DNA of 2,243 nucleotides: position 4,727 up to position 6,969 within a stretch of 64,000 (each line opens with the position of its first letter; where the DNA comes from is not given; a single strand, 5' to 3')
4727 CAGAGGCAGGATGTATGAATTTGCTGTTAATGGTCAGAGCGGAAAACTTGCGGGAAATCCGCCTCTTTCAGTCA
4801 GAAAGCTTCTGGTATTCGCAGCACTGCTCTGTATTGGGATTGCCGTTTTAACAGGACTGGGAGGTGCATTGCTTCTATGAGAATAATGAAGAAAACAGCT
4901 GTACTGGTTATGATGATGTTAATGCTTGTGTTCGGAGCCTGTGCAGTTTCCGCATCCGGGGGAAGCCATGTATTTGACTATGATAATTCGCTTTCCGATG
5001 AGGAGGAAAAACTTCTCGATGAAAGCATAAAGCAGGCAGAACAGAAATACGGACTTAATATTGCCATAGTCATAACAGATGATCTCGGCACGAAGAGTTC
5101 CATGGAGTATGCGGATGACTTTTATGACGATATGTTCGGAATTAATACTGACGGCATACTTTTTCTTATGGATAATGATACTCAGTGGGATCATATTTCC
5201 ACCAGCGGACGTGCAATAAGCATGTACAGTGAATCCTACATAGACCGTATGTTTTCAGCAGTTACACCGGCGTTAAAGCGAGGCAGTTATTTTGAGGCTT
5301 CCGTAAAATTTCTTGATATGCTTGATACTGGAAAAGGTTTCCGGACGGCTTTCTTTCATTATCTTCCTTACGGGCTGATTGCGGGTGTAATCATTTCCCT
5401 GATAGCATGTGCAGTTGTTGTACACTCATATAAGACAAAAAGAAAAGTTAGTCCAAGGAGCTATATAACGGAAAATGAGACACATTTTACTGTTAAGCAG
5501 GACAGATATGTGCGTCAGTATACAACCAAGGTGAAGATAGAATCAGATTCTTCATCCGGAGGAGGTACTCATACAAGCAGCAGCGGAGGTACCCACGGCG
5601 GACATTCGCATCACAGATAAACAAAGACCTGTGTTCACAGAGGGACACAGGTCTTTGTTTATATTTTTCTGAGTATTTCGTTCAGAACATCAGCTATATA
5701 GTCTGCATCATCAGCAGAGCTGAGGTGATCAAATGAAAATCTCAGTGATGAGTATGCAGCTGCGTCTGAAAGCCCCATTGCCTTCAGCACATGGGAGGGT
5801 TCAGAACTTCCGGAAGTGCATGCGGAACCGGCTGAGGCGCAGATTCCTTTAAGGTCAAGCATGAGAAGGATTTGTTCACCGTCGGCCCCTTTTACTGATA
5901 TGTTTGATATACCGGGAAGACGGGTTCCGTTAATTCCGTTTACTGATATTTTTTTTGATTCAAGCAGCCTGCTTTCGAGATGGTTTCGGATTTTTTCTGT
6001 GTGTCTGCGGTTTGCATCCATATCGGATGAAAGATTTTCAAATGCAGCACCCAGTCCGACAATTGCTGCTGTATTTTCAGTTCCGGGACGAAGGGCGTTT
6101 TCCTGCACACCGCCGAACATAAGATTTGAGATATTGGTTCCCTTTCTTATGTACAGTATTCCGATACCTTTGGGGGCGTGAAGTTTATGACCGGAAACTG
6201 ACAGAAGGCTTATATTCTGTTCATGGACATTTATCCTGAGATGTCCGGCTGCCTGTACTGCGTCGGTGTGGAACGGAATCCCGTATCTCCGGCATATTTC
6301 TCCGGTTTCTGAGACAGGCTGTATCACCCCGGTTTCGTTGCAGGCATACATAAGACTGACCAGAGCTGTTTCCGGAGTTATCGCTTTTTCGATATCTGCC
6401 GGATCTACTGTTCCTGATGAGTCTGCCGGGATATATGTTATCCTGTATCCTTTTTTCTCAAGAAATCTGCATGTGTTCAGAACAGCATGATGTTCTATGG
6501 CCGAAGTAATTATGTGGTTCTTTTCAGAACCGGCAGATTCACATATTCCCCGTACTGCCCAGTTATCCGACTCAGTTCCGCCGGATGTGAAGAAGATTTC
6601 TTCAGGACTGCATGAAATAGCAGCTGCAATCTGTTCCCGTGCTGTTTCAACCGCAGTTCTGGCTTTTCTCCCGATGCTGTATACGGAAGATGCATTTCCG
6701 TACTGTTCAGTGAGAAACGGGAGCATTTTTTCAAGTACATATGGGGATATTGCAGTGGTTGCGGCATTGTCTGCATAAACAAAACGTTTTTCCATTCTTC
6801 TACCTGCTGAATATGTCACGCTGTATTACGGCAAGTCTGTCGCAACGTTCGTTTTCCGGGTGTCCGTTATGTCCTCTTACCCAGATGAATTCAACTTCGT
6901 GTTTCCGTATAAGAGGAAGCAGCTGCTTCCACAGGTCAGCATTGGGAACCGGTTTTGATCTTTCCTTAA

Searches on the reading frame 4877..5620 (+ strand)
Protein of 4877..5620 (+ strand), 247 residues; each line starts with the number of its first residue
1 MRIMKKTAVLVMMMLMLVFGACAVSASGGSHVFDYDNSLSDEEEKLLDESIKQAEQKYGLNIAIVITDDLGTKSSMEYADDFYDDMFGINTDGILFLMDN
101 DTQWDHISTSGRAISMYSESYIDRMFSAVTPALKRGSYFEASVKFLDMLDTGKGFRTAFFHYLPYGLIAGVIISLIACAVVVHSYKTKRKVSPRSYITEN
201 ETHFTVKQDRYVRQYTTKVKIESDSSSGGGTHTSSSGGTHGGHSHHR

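Call 56: search_protein_families(library=pfam, proteins=[window:4877-5620:+], max_evalue=0.00001)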
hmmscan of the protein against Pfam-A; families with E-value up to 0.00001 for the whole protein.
window:4877-5620:+ (247 aa): 1 family
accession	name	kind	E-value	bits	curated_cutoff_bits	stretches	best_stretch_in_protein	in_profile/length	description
PF04536.20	TPM_phosphatase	-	5e-19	69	22.1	1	32-150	1-123/125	TPM domain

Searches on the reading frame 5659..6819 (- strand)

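Call 56: search_protein_families(library=pfam, proteins=[window:5659-6819:-], max_evalue=0.00001)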
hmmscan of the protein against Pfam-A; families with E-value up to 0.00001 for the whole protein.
window:5659-6819:- (386 aa): 3 families
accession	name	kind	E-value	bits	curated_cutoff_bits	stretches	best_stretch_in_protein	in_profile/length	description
PF00266.25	Aminotran_5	-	2.1e-85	287.4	21.5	1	14-374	1-370/371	Aminotransferase class-V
PF01212.27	Beta_elim_lyase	-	4e-09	36.7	27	1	62-191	43-176/288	Beta-eliminating lyase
PF01041.23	DegT_DnrJ_EryC1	-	2.8e-06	27.2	19.8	1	99-192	63-151/360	DegT/DnrJ/EryC1/StrS aminotransferase family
